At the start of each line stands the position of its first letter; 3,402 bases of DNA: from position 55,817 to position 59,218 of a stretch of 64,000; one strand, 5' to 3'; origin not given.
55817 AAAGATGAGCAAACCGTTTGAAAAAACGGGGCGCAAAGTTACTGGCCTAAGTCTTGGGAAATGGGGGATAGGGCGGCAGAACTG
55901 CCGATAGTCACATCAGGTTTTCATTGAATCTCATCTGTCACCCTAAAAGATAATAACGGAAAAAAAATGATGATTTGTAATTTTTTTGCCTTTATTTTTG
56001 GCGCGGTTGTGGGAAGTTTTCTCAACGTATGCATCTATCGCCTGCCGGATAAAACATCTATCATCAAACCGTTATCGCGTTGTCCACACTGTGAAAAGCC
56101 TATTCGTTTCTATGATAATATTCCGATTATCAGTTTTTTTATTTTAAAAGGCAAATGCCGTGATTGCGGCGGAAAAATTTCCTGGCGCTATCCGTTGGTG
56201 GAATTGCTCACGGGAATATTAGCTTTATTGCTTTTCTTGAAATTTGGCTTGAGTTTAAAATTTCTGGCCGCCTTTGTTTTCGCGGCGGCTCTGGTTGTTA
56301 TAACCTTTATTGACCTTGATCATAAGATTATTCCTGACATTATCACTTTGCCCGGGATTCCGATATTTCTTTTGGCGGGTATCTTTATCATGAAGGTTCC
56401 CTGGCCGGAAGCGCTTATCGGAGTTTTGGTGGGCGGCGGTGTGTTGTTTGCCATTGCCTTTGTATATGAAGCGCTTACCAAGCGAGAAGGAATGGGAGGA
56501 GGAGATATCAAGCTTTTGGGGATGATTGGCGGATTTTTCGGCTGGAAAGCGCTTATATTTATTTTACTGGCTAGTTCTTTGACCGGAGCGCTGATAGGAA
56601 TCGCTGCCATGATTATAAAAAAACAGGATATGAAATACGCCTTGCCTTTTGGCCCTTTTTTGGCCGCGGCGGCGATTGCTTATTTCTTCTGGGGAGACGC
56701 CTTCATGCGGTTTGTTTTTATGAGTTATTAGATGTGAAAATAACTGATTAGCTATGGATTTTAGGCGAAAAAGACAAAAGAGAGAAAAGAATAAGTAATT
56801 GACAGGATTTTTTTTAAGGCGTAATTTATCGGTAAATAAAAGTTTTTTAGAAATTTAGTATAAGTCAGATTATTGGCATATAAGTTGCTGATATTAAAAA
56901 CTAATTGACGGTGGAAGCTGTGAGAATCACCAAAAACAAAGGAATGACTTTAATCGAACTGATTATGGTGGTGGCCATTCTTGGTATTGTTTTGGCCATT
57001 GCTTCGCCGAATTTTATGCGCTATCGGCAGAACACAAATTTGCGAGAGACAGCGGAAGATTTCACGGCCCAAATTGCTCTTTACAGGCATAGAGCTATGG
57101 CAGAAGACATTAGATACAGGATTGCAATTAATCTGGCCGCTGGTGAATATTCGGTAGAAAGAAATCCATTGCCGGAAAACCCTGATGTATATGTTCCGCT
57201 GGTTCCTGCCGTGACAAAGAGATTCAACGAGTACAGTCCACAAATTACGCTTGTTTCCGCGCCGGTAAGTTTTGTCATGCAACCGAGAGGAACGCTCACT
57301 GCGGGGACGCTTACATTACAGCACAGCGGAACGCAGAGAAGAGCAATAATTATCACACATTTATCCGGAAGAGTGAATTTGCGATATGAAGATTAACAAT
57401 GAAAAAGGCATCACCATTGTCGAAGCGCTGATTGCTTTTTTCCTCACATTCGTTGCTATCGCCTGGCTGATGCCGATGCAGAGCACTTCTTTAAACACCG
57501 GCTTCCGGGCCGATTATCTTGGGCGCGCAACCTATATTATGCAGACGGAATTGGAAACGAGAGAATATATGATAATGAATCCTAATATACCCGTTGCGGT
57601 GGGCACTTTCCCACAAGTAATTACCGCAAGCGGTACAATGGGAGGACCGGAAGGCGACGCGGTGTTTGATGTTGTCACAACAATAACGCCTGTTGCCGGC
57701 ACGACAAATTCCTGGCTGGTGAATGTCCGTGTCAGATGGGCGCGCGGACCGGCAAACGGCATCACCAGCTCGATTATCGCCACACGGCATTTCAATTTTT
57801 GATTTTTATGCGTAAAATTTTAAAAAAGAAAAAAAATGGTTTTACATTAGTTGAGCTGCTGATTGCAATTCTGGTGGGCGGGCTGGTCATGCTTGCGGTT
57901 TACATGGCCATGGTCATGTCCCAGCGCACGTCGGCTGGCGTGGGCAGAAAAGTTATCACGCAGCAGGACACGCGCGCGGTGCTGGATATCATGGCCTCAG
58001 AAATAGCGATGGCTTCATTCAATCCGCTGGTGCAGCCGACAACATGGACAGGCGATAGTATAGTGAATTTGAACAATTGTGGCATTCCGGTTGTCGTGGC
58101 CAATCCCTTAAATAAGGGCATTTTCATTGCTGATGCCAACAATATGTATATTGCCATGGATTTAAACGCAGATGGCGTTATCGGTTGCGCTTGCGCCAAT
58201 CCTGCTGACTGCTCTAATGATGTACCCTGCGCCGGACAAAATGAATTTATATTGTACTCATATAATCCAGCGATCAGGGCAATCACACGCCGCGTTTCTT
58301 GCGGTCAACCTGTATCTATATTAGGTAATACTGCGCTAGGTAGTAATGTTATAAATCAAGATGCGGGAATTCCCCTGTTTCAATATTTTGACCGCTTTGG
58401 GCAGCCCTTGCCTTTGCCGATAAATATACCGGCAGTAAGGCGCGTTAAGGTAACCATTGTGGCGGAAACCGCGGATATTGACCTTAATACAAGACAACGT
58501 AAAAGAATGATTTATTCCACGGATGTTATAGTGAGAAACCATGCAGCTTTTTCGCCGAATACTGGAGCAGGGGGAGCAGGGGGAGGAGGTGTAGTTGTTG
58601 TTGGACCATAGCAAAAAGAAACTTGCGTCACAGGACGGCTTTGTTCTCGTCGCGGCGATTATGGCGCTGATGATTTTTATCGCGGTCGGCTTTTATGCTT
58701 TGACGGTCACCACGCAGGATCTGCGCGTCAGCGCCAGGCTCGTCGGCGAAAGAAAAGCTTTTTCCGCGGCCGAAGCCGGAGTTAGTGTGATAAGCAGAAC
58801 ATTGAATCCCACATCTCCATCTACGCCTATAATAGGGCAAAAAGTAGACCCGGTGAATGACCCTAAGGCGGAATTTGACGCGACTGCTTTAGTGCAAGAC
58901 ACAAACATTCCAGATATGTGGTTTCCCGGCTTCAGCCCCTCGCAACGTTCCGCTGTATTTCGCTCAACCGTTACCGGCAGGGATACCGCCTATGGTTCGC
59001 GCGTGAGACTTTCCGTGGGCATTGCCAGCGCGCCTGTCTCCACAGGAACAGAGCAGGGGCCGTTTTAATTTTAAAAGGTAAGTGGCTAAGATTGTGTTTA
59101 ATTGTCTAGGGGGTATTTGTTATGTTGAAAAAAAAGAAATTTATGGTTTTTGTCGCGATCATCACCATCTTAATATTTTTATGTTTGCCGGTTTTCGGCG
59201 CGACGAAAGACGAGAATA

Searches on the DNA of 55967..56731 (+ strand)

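Call 21: search_rna_families(sources=[L003, L005, L006, L014, L055, L013, L037, L053], threshold=gathering, show_alignments=8)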
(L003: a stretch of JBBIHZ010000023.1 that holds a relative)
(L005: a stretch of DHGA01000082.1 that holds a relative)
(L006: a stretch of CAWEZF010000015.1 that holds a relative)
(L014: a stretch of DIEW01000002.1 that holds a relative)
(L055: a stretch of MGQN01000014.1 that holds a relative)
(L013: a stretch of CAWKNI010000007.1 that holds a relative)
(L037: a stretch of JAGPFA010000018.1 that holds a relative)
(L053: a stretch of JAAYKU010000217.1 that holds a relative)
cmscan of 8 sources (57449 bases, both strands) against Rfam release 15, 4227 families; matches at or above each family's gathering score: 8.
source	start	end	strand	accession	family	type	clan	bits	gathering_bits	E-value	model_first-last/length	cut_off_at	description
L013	3838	3926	+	RF01051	c-di-GMP-I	Cis-reg; riboswitch;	CL00126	76.2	35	3.1e-13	1-87/87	no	c-di-GMP-I riboswitch aptamer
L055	3841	3932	+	RF01051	c-di-GMP-I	Cis-reg; riboswitch;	CL00126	73.5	35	1.4e-12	1-87/87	no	c-di-GMP-I riboswitch aptamer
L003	3847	3938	+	RF01051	c-di-GMP-I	Cis-reg; riboswitch;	CL00126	72.3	35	2.8e-12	1-87/87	no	c-di-GMP-I riboswitch aptamer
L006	1435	1528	+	RF01051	c-di-GMP-I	Cis-reg; riboswitch;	CL00126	71.6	35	4.1e-12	1-87/87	no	c-di-GMP-I riboswitch aptamer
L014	3846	3936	+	RF01051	c-di-GMP-I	Cis-reg; riboswitch;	CL00126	69.3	35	1.5e-11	1-87/87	no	c-di-GMP-I riboswitch aptamer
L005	1624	1717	+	RF01051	c-di-GMP-I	Cis-reg; riboswitch;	CL00126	68.6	35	2.3e-11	1-87/87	no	c-di-GMP-I riboswitch aptamer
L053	3849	3929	+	RF03167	c-di-GMP-I-GGC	Cis-reg; riboswitch;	CL00126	64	59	7.6e-13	1-80/80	no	c-di-GMP-I-GGC riboswitch aptamer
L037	3843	3922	+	RF03167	c-di-GMP-I-GGC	Cis-reg; riboswitch;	CL00126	62.7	59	1.8e-12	1-80/80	no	c-di-GMP-I-GGC riboswitch aptamer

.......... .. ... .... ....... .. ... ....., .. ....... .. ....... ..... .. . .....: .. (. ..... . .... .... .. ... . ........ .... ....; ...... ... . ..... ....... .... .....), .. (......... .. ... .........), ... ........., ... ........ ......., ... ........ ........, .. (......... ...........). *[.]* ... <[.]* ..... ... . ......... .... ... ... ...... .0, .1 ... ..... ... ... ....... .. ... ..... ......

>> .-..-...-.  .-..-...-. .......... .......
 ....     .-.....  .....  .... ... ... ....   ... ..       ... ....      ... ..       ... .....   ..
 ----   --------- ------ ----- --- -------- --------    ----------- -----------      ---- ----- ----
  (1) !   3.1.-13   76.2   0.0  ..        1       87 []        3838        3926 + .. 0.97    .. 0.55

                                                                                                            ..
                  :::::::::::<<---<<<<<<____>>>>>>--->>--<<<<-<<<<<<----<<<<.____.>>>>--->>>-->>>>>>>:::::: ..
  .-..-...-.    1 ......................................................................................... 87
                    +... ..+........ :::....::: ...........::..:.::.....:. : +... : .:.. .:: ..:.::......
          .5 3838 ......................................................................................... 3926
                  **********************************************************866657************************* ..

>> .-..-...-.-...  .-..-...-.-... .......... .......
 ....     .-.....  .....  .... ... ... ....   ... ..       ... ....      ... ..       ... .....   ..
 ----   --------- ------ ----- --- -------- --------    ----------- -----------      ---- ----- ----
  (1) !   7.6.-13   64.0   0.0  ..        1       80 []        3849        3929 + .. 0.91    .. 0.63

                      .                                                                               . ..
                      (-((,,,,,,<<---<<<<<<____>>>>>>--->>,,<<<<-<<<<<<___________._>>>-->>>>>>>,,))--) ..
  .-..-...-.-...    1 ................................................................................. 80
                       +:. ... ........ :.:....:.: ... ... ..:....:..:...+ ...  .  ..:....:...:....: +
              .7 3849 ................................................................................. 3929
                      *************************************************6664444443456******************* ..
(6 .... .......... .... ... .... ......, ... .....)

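Call 56: search_rna_families(sources=[L009, L016, L017, L023, L024, L035, L062, L042, L048, L083, L084, L085, L004], threshold=gathering, show_alignments=10)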
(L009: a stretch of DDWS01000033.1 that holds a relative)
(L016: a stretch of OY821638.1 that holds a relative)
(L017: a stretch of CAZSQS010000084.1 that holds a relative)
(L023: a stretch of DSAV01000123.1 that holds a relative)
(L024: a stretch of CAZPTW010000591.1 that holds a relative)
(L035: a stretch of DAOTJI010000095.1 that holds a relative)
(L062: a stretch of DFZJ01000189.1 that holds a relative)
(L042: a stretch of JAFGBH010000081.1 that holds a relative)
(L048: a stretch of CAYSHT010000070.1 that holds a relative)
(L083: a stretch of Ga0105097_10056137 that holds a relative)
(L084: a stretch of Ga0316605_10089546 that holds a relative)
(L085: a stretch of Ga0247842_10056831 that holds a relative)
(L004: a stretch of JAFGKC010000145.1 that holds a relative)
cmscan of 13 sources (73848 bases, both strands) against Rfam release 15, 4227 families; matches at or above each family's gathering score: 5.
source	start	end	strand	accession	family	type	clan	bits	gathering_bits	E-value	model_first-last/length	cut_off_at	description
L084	1107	1193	+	RF01051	c-di-GMP-I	Cis-reg; riboswitch;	CL00126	76.6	35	3.1e-13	1-87/87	no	c-di-GMP-I riboswitch aptamer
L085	223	309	+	RF01051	c-di-GMP-I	Cis-reg; riboswitch;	CL00126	76.2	35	3.9e-13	1-87/87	no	c-di-GMP-I riboswitch aptamer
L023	172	264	+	RF01051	c-di-GMP-I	Cis-reg; riboswitch;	CL00126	70.6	35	9.5e-12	1-87/87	no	c-di-GMP-I riboswitch aptamer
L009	3843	3930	+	RF01051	c-di-GMP-I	Cis-reg; riboswitch;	CL00126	69.8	35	1.5e-11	1-87/87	no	c-di-GMP-I riboswitch aptamer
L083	1196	1290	-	RF01051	c-di-GMP-I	Cis-reg; riboswitch;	CL00126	69.5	35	1.7e-11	1-87/87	no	c-di-GMP-I riboswitch aptamer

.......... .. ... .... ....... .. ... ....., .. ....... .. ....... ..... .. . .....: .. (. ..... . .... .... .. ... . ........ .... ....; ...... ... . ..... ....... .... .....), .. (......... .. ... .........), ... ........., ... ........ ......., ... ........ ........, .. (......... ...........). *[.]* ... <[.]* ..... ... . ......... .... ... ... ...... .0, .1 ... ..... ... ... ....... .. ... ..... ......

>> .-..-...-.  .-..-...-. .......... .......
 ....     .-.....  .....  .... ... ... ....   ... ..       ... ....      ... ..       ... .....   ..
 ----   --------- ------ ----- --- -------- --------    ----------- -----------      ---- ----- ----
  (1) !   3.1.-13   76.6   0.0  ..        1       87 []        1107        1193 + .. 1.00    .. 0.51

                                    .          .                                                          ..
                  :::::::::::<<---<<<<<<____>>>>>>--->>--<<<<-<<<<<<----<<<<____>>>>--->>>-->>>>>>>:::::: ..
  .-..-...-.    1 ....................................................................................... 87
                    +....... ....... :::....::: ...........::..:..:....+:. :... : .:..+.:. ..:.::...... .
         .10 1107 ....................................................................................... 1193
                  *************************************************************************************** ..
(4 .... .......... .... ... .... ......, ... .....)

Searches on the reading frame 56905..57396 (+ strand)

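Call 6: search_protein_families(library=pfam, proteins=[window:56905-57396:+], max_evalue=0.01)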
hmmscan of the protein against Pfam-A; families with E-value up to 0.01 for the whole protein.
window:56905-57396:+ (163 aa): 2 families
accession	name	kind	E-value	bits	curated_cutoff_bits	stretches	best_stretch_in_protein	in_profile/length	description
PF07963.17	N_methyl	-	2.3e-07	30.6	21.2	1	10-33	3-26/27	Prokaryotic N-terminal methylation motif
PF12019.13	GspH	-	0.00063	20.6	21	1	49-151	1-105/108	Type II transport protein GspH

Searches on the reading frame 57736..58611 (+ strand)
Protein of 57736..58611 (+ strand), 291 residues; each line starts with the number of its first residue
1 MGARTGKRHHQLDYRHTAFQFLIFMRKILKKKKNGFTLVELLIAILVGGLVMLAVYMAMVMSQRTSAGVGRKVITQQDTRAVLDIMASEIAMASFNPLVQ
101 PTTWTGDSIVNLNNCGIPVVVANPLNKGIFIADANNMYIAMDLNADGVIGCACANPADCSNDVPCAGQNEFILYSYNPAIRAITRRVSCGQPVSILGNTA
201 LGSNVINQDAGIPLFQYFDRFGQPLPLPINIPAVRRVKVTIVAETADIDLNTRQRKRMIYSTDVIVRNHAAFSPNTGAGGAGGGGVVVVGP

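Call 6: search_protein_families(library=pfam, proteins=[window:57736-58611:+], max_evalue=0.01)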
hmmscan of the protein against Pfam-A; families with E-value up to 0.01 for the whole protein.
window:57736-58611:+ (291 aa): 1 family
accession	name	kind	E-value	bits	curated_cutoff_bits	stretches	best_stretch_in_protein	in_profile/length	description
PF07963.17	N_methyl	-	4.9e-09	35.8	21.2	1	30-56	1-27/27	Prokaryotic N-terminal methylation motif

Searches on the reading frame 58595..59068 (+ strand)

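Call 6: search_protein_families(library=pfam, proteins=[window:58595-59068:+], max_evalue=0.01)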
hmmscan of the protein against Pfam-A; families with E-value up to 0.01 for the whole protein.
window:58595-59068:+ (157 aa): 1 family
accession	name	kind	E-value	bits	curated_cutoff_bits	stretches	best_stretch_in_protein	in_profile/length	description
PF14341.11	PilX_N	-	1e-05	25.8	25.5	1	15-63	2-50/51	PilX N-terminal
